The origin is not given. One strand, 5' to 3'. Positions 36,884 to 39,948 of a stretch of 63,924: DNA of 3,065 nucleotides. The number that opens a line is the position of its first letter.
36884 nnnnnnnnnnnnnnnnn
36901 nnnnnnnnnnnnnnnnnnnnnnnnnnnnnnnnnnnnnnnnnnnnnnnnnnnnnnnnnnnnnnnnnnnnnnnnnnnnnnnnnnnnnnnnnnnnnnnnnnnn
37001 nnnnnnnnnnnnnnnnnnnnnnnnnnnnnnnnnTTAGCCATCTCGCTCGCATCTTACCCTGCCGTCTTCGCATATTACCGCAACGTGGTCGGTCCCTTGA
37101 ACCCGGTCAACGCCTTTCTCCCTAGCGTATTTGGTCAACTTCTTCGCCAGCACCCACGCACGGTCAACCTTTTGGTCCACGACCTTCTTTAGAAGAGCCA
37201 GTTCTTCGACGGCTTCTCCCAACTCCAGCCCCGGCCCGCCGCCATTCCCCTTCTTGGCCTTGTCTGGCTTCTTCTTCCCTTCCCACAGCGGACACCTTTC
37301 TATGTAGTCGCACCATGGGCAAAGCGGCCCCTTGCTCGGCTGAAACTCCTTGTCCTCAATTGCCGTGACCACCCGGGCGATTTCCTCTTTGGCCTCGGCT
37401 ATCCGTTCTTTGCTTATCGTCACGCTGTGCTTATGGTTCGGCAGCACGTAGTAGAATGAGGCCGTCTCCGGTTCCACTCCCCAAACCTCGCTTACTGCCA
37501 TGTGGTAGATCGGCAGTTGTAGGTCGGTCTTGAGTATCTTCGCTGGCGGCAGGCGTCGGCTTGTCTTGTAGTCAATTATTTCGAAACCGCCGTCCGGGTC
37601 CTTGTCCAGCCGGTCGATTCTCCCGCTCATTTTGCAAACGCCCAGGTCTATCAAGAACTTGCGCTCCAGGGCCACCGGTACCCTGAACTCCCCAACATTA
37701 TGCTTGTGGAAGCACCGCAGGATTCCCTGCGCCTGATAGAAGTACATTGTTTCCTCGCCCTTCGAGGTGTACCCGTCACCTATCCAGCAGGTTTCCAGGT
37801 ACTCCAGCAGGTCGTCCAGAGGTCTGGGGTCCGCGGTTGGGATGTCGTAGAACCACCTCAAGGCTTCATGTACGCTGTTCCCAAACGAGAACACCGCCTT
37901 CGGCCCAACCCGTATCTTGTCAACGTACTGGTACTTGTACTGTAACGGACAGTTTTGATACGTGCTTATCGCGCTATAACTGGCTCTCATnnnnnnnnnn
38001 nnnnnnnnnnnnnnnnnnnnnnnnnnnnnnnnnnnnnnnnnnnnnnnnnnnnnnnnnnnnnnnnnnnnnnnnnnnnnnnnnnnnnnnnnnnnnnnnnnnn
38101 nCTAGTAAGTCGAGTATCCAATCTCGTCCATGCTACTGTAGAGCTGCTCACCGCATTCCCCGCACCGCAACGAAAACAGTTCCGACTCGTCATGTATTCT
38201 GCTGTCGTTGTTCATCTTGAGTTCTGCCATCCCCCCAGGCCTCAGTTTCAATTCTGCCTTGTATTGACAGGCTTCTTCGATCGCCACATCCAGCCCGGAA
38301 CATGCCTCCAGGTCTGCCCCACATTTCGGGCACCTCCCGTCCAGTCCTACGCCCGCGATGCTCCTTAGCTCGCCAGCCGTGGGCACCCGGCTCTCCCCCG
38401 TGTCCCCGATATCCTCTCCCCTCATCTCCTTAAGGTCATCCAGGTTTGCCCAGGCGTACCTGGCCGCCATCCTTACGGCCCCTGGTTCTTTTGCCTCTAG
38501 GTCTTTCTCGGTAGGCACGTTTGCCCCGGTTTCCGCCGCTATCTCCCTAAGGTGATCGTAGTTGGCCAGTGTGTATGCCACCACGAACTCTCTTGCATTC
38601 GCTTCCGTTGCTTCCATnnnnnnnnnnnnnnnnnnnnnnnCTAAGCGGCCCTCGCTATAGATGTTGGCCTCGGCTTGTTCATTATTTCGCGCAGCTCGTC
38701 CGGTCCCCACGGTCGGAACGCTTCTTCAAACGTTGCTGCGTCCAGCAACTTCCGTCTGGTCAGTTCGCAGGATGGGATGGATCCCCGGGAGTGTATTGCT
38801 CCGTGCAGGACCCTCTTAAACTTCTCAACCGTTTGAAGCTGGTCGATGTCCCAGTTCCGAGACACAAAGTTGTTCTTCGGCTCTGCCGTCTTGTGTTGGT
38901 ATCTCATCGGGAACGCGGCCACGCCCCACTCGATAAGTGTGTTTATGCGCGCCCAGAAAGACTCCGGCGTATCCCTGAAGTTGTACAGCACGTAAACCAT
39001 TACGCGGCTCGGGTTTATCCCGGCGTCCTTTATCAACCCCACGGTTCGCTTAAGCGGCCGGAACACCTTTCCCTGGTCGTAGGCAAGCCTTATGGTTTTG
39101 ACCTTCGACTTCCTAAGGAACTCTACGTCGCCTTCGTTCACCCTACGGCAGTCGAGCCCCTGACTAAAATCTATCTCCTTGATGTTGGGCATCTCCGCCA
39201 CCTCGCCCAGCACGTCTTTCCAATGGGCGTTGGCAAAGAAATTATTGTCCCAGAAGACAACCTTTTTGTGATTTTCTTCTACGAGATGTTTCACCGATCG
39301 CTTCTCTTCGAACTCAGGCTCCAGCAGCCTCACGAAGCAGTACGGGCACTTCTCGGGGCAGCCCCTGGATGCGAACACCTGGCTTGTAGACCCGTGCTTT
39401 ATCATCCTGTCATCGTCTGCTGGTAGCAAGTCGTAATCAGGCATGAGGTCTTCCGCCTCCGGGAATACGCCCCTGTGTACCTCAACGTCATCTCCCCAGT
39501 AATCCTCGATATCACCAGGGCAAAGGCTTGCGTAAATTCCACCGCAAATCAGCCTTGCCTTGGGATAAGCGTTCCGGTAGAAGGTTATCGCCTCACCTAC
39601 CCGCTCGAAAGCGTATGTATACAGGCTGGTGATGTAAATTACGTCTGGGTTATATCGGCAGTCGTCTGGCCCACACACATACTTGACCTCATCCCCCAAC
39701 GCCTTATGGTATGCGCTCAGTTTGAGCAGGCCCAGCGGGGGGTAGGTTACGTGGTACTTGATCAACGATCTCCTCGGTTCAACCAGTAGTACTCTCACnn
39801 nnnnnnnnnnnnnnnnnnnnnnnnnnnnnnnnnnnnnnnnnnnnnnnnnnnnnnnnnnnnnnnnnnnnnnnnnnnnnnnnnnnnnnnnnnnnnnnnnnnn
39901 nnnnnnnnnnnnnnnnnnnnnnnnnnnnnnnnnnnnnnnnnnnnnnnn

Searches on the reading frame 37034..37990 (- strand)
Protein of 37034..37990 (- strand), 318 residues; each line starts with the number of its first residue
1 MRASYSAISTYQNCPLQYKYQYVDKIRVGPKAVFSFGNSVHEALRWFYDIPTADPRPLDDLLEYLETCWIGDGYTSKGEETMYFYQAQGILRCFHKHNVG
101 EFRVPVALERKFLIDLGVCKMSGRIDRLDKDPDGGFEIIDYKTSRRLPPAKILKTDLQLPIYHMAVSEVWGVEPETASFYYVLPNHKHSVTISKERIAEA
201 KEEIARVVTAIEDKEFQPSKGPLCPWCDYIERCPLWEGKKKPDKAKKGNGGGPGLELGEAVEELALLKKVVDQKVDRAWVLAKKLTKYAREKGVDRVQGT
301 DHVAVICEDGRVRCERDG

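Call 7: search_protein_families(library=pfam, proteins=[window:37034-37990:-], max_evalue=0.01)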
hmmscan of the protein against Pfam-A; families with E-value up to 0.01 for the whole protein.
window:37034-37990:- (318 aa): 2 families
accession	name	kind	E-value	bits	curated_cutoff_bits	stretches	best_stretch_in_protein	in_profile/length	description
PF12705.13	PDDEXK_1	-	2.1e-39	136.4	22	1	2-234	1-247/247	PD-(D/E)XK nuclease superfamily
PF01930.23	Cas_Cas4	-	1.8e-07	31.9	22.7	1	122-233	53-158/160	Domain of unknown function DUF83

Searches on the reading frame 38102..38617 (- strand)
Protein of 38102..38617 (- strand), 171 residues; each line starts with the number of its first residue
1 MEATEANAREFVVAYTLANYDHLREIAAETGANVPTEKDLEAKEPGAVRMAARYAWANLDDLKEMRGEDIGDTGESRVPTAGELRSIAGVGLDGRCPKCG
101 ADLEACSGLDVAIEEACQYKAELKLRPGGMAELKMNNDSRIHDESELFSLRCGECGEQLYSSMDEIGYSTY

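Call 8: search_protein_families(library=pfam, proteins=[window:38102-38617:-], max_evalue=0.01)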
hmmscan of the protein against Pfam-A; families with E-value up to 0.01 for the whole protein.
window:38102-38617:- (171 aa): 1 family
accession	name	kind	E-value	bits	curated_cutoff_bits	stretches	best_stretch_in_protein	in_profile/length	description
PF23458.2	DUF7130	-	0.0046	17.3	35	0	76-105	54-82/89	Domain of unknown function (DUF7130)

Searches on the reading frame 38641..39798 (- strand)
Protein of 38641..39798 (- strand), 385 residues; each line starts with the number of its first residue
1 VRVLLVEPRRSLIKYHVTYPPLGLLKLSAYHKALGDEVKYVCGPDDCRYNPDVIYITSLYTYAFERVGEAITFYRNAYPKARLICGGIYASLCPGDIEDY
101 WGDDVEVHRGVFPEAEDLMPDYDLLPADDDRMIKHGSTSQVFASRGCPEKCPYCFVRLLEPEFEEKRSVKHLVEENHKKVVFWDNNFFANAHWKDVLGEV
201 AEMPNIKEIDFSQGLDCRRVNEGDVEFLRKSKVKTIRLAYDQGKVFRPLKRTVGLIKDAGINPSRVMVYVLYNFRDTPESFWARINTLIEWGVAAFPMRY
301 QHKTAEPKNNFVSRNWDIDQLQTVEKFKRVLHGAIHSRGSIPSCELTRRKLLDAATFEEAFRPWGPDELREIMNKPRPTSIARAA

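Call 7: search_protein_families(library=pfam, proteins=[window:38641-39798:-], max_evalue=0.01)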
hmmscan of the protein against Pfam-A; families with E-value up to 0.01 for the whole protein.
window:38641-39798:- (385 aa): 2 families
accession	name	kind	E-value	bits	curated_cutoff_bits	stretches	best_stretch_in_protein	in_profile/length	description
PF02310.24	B12-binding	-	6.2e-07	29.7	32.1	1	17-106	10-109/121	B12 binding domain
PF04055.27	Radical_SAM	-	0.0006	20.5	29.5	1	144-239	4-108/166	Radical SAM superfamily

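Call 71: search_protein_families(library=phrogs, proteins=[window:38641-39798:-], max_evalue=0.001)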
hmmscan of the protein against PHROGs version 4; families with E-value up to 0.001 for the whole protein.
window:38641-39798:- (385 aa): 1 family
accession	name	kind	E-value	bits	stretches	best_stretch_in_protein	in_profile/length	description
phrog_9298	-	other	2.8e-57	195.4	1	15-327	9-280/305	radical SAM domain protein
